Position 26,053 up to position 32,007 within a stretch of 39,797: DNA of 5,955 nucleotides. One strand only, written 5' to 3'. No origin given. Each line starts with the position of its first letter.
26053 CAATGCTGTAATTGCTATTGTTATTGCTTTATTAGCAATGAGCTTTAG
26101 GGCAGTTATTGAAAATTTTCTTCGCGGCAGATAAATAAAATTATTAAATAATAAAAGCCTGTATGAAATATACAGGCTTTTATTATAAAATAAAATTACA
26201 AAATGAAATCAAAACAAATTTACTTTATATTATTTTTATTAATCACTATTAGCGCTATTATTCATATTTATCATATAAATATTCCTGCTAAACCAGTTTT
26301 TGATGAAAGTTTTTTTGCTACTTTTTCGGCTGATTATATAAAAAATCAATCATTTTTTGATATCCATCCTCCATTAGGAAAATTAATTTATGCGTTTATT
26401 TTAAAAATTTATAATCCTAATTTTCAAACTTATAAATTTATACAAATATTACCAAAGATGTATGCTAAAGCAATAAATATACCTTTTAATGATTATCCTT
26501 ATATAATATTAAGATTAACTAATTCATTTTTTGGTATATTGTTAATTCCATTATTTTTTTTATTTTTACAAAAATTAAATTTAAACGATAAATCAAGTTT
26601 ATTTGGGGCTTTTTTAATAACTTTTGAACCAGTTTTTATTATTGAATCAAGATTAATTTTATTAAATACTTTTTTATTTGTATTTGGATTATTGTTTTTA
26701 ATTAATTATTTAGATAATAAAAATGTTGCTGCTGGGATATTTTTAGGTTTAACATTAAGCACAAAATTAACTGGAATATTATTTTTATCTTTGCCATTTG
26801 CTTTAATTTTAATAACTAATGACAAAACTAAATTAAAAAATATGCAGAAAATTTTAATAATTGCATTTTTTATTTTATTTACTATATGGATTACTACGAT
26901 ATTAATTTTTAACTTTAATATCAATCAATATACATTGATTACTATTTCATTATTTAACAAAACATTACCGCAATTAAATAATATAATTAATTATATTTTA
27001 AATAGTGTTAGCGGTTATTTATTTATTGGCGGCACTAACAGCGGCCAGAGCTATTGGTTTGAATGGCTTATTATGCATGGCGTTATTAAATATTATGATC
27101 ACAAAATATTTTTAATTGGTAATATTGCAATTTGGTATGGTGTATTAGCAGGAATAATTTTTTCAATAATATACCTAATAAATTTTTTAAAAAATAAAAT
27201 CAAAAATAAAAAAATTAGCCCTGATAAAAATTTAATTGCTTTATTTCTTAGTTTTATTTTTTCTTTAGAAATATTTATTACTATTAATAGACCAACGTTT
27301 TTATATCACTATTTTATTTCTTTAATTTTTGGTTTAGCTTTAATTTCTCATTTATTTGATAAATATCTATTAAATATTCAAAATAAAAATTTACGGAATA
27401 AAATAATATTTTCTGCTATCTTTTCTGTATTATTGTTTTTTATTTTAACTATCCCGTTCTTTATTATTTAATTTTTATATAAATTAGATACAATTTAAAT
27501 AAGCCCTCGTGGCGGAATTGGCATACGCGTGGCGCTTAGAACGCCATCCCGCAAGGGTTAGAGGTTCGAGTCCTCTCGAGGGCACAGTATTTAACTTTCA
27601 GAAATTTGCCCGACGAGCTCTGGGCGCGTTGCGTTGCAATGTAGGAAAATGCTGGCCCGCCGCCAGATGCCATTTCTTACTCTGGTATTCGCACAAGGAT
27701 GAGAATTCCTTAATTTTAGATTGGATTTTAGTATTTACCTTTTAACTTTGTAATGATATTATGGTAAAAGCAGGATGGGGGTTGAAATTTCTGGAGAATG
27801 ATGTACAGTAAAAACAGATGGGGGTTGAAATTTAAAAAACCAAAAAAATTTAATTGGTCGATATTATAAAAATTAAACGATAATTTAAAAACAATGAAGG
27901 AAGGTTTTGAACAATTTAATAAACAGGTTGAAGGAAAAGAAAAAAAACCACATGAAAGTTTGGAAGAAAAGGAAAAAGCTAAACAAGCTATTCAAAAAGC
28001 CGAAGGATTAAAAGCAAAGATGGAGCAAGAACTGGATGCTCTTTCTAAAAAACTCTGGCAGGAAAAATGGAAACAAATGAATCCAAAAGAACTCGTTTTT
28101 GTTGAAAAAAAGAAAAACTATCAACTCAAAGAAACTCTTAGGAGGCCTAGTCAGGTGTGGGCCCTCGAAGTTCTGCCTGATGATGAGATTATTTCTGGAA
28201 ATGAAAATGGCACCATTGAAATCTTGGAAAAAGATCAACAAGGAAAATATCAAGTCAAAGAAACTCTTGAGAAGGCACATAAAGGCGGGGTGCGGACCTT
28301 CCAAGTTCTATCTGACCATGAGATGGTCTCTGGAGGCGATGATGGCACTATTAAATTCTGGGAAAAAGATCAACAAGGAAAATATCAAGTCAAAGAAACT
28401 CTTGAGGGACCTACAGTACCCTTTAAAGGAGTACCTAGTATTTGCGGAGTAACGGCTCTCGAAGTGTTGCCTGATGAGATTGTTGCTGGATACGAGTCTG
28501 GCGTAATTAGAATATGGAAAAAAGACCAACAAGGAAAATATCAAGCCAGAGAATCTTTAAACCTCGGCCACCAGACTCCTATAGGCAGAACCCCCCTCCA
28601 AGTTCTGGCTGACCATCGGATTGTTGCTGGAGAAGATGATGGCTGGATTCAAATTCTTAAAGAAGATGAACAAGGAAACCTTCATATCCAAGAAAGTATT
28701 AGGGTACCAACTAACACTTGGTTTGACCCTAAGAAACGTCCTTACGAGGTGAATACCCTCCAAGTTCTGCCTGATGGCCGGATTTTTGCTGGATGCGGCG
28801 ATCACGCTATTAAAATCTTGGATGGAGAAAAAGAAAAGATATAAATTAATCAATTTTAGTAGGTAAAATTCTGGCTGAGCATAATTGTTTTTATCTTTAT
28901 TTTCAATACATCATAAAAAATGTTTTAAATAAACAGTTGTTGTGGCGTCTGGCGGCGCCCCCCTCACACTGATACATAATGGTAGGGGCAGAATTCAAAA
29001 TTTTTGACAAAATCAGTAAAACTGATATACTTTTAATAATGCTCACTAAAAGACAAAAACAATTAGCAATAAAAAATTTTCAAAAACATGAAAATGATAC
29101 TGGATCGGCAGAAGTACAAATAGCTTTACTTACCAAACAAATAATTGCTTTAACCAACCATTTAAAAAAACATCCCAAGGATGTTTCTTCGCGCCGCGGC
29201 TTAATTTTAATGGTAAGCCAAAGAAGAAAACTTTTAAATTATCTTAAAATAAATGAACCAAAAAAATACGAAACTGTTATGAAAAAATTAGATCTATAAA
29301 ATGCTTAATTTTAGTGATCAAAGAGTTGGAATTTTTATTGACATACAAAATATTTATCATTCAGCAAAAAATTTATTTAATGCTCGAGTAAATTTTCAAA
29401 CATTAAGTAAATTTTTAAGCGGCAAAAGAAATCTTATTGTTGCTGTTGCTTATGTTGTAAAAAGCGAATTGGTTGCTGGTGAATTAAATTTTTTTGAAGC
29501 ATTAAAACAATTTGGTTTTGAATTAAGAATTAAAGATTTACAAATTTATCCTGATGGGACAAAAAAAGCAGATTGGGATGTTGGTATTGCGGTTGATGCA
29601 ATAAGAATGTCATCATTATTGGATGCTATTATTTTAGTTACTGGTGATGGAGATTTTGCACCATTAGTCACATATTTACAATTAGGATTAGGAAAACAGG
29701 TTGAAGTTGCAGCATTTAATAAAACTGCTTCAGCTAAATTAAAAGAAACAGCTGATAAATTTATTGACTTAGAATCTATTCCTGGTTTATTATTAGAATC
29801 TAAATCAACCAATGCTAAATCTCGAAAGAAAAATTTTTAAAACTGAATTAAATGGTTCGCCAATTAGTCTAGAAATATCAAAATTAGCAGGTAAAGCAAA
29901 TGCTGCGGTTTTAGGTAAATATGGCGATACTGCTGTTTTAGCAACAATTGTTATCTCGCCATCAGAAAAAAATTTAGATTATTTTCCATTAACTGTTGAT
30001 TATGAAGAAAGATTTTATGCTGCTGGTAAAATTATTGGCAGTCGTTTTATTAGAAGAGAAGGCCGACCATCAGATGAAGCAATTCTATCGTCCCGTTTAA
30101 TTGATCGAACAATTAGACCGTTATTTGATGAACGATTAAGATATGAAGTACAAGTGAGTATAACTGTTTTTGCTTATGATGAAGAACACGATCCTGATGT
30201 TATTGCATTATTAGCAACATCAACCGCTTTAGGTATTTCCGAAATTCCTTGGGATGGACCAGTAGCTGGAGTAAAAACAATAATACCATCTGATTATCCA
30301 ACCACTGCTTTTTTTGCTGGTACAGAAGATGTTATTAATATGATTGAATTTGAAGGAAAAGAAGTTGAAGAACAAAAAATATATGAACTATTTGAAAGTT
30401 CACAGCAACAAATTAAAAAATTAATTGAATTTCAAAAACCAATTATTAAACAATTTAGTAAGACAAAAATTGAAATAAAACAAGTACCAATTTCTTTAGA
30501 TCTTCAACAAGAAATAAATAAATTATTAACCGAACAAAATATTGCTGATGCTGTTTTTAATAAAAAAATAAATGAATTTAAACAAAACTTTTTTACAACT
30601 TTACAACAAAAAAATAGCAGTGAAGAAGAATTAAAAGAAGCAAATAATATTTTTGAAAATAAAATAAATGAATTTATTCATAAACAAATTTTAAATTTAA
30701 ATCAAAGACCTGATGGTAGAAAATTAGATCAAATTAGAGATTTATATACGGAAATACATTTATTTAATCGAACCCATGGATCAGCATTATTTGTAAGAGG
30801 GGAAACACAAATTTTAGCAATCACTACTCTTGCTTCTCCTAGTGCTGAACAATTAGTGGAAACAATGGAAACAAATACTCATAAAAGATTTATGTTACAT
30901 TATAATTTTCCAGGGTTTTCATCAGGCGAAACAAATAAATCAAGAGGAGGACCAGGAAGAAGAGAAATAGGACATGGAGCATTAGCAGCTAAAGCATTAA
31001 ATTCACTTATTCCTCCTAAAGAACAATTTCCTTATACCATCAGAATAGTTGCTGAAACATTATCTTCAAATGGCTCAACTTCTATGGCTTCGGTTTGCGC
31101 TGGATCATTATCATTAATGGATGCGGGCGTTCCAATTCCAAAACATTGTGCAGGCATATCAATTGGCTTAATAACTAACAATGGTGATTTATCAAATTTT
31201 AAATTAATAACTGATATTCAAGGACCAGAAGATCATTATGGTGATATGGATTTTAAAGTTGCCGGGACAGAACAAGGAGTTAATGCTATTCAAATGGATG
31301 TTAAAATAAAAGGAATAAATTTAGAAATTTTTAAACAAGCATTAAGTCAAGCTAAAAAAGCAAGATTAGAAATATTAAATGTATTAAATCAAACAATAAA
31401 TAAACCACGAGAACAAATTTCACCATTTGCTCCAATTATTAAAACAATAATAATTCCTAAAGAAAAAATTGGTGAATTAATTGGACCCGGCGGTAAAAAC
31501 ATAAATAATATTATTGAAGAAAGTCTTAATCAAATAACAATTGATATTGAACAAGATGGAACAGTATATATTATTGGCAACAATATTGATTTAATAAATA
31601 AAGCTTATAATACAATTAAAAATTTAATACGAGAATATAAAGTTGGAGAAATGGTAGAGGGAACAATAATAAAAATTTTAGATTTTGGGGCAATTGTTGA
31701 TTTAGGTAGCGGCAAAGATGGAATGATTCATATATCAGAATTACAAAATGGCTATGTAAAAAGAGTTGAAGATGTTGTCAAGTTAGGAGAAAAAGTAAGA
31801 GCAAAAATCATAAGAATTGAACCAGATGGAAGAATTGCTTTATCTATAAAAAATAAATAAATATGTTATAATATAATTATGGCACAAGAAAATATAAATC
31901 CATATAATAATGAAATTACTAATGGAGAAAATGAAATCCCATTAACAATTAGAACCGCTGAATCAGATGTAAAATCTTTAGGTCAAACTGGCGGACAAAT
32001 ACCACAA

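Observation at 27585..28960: G+C-anomalous coiled-coil/WD40-like gene inserted 3' of tRNA-Leu and bracketed by a GC-rich 15-bp inverted repeat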

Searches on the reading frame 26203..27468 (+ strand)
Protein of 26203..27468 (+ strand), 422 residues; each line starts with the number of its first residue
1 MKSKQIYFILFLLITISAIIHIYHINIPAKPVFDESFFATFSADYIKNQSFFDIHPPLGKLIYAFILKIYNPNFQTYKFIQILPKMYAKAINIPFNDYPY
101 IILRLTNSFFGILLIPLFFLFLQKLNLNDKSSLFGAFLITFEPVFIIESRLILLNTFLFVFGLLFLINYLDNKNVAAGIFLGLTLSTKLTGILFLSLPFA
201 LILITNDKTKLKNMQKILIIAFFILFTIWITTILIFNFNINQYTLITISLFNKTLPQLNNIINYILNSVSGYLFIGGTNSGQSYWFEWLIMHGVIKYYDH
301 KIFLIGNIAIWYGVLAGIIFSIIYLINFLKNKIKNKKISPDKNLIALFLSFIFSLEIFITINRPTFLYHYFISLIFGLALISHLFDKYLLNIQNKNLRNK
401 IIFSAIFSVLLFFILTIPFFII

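Call 85: search_protein_families(library=pfam, proteins=[window:26203-27468:+], max_evalue=0.001)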
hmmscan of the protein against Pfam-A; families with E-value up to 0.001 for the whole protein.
window:26203-27468:+ (422 aa): 2 families
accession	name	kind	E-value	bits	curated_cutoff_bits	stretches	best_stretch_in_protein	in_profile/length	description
PF02366.24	PMT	-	4.2e-23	82.6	22.7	1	13-234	3-234/245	Dolichyl-phosphate-mannose-protein mannosyltransferase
PF16192.10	PMT_4TMC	-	2e-16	60.5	32.4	1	281-419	25-182/202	C-terminal four TMM region of protein-O-mannosyltransferase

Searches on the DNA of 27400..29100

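Call 8: search_rna_families(source=window, start=27400, end=29100, threshold=evalue, max_evalue=10)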
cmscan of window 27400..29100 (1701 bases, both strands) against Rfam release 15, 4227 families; matches with E-value up to 10: 6.
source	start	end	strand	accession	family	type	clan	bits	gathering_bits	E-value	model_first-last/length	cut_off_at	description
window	27503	27584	+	RF00005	tRNA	Gene; tRNA;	CL00001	56.6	29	4.1e-11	1-71/71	no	tRNA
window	28639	28690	-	RF01615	ceN111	Gene; snRNA; snoRNA; CD-box;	-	18.4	43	4.8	1-70/70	no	Nematode snoRNA ceN111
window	28854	29028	+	RF02881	MH_s25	Gene; sRNA;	-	17.4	114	2.5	1-207/207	no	Mesorhizobail RNA 25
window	28175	28256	+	RF01158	SNORD108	Gene; snRNA; snoRNA; CD-box;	-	16.9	46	6.6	1-71/71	no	Small nucleolar RNA SNORD108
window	28819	29030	+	RF01578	RUF1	Gene; sRNA;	-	15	70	8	1-264/264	no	Plasmodium RNA of unkown function RUF1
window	27439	27567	+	RF00064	HgcG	Gene; snRNA; snoRNA; HACA-box;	-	11.2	77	2.6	1-276/276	no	HgcG RNA (Pab40)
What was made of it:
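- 28942..28990 (.): Right G+C-rich non-coding patch (63% G+C). No Rfam match (call 8).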

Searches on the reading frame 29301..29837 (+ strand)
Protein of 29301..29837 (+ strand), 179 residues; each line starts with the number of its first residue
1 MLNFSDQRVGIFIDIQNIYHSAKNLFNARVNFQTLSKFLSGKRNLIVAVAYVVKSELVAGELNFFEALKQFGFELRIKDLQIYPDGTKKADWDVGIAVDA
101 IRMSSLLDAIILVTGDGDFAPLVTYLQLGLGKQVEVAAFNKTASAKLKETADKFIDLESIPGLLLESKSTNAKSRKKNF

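Call 18: find_homologous_proteins(query=window:29301-29837:+)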
Query window:29301-29837:+ (179 aa): 7065 proteins with E <= 0.001 among 7238 candidates; the best 120 are listed.
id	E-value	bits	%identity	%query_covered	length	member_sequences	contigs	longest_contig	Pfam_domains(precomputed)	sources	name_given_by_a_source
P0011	2.7e-108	377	100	100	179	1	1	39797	PF01936.25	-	-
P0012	3.3e-69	250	68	95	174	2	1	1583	PF01936.25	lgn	-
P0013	6.8e-69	249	68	94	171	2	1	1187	PF01936.25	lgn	-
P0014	8.3e-69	249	67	97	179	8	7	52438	PF01936.25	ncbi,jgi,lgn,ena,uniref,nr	ncbi:hypothetical protein COY65_00695 [Candidatus Jorgensenbacteria bacterium CG_4_10_14_0_8_um_filt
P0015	1.0e-68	248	69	93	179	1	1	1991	PF01936.25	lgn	-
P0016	1.0e-68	248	68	95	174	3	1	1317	PF01936.25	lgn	-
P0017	1.2e-68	248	70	94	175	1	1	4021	PF01936.25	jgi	-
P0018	1.2e-68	248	68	97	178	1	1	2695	PF01936.25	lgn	-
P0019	1.7e-68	248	66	96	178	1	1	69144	PF01936.25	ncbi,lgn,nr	ncbi:MAG: NYN domain-containing protein [Candidatus Jorgensenbacteria bacterium]|nr:NYN domain-conta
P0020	1.9e-68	248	70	91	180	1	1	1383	PF01936.25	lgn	-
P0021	1.9e-68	248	67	97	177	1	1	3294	PF01936.25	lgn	-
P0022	2.1e-68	247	70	92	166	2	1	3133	PF01936.25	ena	-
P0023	2.2e-68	247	69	93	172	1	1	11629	PF01936.25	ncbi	-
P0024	2.5e-68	247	65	95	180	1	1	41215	PF01936.25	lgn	-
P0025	2.5e-68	247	64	96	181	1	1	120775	PF01936.25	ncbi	ncbi:MAG: NYN domain-containing protein [Candidatus Brennerbacteria bacterium]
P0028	3.2e-68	247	70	91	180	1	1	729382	PF01936.25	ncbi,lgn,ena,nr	ncbi:MAG: NYN domain-containing protein [Patescibacteria group bacterium]|nr:NYN domain-containing p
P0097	1.6e-66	241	70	92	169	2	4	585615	PF01936.25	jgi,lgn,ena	jgi:uncharacterized LabA/DUF88 family protein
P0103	2.3e-66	241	70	92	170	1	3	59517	PF01936.25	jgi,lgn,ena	-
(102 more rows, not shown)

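Call 43: find_encoding_contigs(protein=P0028, flank=5000, max_places=2)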
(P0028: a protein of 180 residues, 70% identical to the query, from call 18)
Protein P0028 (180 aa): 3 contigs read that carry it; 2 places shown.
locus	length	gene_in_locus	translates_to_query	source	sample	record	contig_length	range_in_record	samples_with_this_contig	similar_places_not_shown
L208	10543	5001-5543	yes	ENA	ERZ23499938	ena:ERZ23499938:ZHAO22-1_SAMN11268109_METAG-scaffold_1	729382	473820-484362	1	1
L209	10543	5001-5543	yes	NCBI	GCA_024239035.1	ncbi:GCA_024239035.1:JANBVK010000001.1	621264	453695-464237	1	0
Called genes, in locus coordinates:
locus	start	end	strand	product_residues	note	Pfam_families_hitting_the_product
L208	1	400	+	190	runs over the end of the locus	PF13482:RNase_H_2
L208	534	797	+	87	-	-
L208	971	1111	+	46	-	-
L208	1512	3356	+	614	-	PF00004:AAA, PF07728:AAA_5 (weak), PF17862:AAA_lid_3, PF01434:Peptidase_M41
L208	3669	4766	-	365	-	PF02899:Phage_int_SAM_1, PF13495:Phage_int_SAM_4 (weak), PF00589:Phage_integrase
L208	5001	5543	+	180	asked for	PF01936:NYN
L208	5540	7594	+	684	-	PF01138:RNase_PH, PF00013:KH_1, PF00575:S1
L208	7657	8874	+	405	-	-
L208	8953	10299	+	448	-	PF08529:NusA_N, PF00575:S1 (weak), PF13184:KH_NusA_1st, PF26594:KH_NusA_2nd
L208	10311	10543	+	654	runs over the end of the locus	PF03030:H_PPase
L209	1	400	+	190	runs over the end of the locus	PF13482:RNase_H_2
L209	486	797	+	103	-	-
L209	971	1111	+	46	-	-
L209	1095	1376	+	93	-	-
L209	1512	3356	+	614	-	PF00004:AAA, PF07728:AAA_5 (weak), PF17862:AAA_lid_3, PF01434:Peptidase_M41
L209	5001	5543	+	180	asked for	PF01936:NYN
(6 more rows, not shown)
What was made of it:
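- L208 also has the recombinase upstream of rpsO (call 43).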

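Call 44: find_encoding_contigs(protein=P0097, flank=5000, max_places=2)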
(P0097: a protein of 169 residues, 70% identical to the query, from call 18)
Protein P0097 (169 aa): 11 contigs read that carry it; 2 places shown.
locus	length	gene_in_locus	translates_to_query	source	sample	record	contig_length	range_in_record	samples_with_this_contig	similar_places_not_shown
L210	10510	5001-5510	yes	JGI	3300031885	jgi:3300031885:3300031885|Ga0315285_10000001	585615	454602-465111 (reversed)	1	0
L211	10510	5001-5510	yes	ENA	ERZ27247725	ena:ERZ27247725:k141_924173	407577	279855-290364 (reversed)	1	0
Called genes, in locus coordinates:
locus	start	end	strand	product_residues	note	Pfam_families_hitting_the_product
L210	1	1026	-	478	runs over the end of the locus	PF04055:Radical_SAM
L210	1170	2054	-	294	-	PF13304:AAA_21 (faint), PF00005:ABC_tran, PF02463:SMC_N (weak)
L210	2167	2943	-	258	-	-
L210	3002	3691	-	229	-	PF01553:Acyltransferase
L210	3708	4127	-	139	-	PF00072:Response_reg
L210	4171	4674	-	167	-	-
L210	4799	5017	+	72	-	PF00312:Ribosomal_S15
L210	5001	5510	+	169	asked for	PF01936:NYN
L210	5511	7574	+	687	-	PF01138:RNase_PH, PF03726:PNPase (weak), PF01138:RNase_PH, PF00575:S1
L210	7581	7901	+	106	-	-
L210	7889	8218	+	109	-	PF01258:zf-dskA_traR (faint)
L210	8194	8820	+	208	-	PF13541:ChlI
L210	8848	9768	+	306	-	PF00158:Sigma54_activat (faint), PF01078:Mg_chelatase, PF07728:AAA_5, PF00493:MCM (weak), PF13335:Mg_chelatase_C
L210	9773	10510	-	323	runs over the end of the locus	PF01476:LysM, PF01551:Peptidase_M23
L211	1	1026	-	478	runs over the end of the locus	PF04055:Radical_SAM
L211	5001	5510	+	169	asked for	PF01936:NYN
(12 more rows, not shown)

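Call 45: find_encoding_contigs(protein=P0103, flank=5000, max_places=2)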
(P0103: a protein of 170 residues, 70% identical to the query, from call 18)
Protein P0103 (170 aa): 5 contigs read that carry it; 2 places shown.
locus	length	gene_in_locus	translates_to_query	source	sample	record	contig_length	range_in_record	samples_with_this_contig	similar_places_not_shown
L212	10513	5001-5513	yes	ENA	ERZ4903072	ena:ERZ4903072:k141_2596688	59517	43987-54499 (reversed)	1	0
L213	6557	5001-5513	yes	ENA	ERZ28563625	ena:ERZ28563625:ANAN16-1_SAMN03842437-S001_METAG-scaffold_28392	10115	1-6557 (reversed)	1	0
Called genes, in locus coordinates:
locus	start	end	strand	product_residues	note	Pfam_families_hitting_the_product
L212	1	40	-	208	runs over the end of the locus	PF00574:CLP_protease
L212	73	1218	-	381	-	PF08529:NusA_N, PF00575:S1 (weak), PF13184:KH_NusA_1st, PF26594:KH_NusA_2nd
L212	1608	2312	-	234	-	-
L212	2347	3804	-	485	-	PF18915:DUF5667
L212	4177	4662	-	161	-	-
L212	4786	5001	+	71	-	PF00312:Ribosomal_S15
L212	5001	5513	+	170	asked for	PF01936:NYN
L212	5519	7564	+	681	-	PF01138:RNase_PH, PF03726:PNPase (weak), PF01138:RNase_PH, PF00013:KH_1, PF00575:S1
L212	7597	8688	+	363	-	-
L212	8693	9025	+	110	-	-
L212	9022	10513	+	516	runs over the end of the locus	PF05362:Lon_C (faint), PF13541:ChlI, PF00158:Sigma54_activat (faint), PF01078:Mg_chelatase, PF07728:AAA_5, PF00493:MCM (weak), PF13335:Mg_chelatase_C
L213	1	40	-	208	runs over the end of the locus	PF00574:CLP_protease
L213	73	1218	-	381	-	PF08529:NusA_N, PF00575:S1 (weak), PF13184:KH_NusA_1st, PF26594:KH_NusA_2nd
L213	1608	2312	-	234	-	-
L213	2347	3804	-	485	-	PF18915:DUF5667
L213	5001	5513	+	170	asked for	PF01936:NYN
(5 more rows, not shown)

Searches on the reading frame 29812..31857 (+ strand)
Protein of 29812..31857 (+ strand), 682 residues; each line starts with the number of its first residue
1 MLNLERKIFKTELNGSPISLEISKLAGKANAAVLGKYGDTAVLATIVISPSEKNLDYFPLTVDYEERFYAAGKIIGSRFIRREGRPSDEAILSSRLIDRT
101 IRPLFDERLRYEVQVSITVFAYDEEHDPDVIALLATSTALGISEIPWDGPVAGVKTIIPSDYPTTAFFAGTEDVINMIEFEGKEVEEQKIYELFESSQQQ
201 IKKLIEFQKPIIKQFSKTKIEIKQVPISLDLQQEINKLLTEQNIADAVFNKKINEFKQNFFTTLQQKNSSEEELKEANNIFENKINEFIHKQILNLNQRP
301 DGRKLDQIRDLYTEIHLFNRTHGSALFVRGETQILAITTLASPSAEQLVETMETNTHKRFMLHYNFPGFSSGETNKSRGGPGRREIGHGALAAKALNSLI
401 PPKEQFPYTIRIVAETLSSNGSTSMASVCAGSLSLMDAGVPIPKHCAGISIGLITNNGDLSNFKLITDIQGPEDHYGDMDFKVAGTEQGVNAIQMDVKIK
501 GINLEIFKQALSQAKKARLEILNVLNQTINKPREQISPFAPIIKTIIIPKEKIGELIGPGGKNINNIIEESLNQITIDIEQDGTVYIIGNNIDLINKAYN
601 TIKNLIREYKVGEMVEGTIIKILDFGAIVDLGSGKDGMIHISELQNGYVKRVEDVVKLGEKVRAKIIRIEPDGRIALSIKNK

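Call 11: find_related_loci(query=window:29812-31857:+, collection=genome_contigs, flank=6000)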
Query window:29812-31857:+ (682 aa) in genome_contigs; peptide patterns used: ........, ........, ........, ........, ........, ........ (x = any residue, [..] = any of these).
600 stretches matched a pattern (row limit reached: there are more); 599 encode a relative of the query (tblastn E <= 1e-3); the best 80 are kept; 80 distinct loci.
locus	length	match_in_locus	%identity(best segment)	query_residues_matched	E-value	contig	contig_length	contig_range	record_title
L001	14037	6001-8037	56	2-680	0e+0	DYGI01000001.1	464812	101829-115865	MAG TPA_asm: Candidatus Microgenomatus sp. isolate BE2012_3_53_27 Afr_mines_BE2012_4_length_464812_cov_11_415247, whole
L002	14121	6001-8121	51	4-680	0e+0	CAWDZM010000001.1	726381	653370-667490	MAG: uncultured bacterium isolate MFD01223.bin.1.73 genome assembly, contig: contig_20113, whole genome shotgun sequence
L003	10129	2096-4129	53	6-680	0e+0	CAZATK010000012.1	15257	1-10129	MAG TPA_asm: uncultured Candidatus Saccharibacteria bacterium isolate SRP178908_co1_176 genome assembly, contig: NODE_25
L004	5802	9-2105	46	3-681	0e+0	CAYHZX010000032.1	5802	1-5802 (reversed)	MAG TPA_asm: uncultured Candidatus Saccharibacteria bacterium isolate ERP119705_co19_866 genome assembly, contig: NODE_1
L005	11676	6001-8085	46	3-680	0e+0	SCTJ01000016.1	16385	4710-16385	MAG: Patescibacteria group bacterium isolate FW300_bin.57 FW300_bin.57-32049, whole genome shotgun sequence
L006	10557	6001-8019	46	12-680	0e+0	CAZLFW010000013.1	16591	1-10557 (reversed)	MAG TPA_asm: uncultured bacterium isolate binchicken_co381_84 genome assembly, contig: k141_124501, whole genome shotgun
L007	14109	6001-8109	42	6-680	0e+0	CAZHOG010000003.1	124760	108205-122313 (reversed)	MAG TPA_asm: uncultured Muribaculaceae bacterium isolate SRP192927_co8_54 genome assembly, contig: NODE_70_length_124760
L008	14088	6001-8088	45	4-680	0e+0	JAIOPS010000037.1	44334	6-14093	MAG: Candidatus Kaiserbacteria bacterium isolate LakeFargette_0920_ALND_MAG_55_14 LacPavin_0920_ALND_scaffold_730223, wh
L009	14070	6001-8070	44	4-680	0e+0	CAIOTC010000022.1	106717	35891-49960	uncultured bacterium isolate AlinenLipids_bin-2248 genome assembly, contig: bin-2248:22/24, whole genome shotgun sequenc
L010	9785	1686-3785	43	4-680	0e+0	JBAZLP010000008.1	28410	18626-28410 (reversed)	MAG: Candidatus Paceibacterota bacterium isolate SO_2017_LW4_171 scaffold_3540_c1_LW137-91_2017, whole genome shotgun se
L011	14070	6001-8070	46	9-680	3e-180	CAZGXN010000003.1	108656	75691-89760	MAG TPA_asm: uncultured Bdellovibrionales bacterium isolate ERP113451_co1_249 genome assembly, contig: NODE_85_length_10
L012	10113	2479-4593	44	7-680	1e-179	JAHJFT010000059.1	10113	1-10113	MAG: Patescibacteria group bacterium isolate Modern_marine_glass_biofilm.mb.42 Modern_marine_glas.mb.42_k141_691458, who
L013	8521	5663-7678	45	20-680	1e-179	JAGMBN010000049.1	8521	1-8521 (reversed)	MAG: bacterium isolate RS_16_22 ZL425.bin.22.fa_49, whole genome shotgun sequence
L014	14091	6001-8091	44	3-680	1e-177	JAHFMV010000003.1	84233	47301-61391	MAG: Candidatus Kaiserbacteria bacterium isolate nzgw465 NODE_311_length_84234_cov_5.836648, whole genome shotgun sequen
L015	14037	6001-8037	43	9-678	9e-178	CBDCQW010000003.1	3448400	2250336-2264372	MAG: Dehalococcoidia bacterium isolate 156317b5-1015-4f7b-970c-a7c120c590d5 genome assembly, contig: contig_3, whole gen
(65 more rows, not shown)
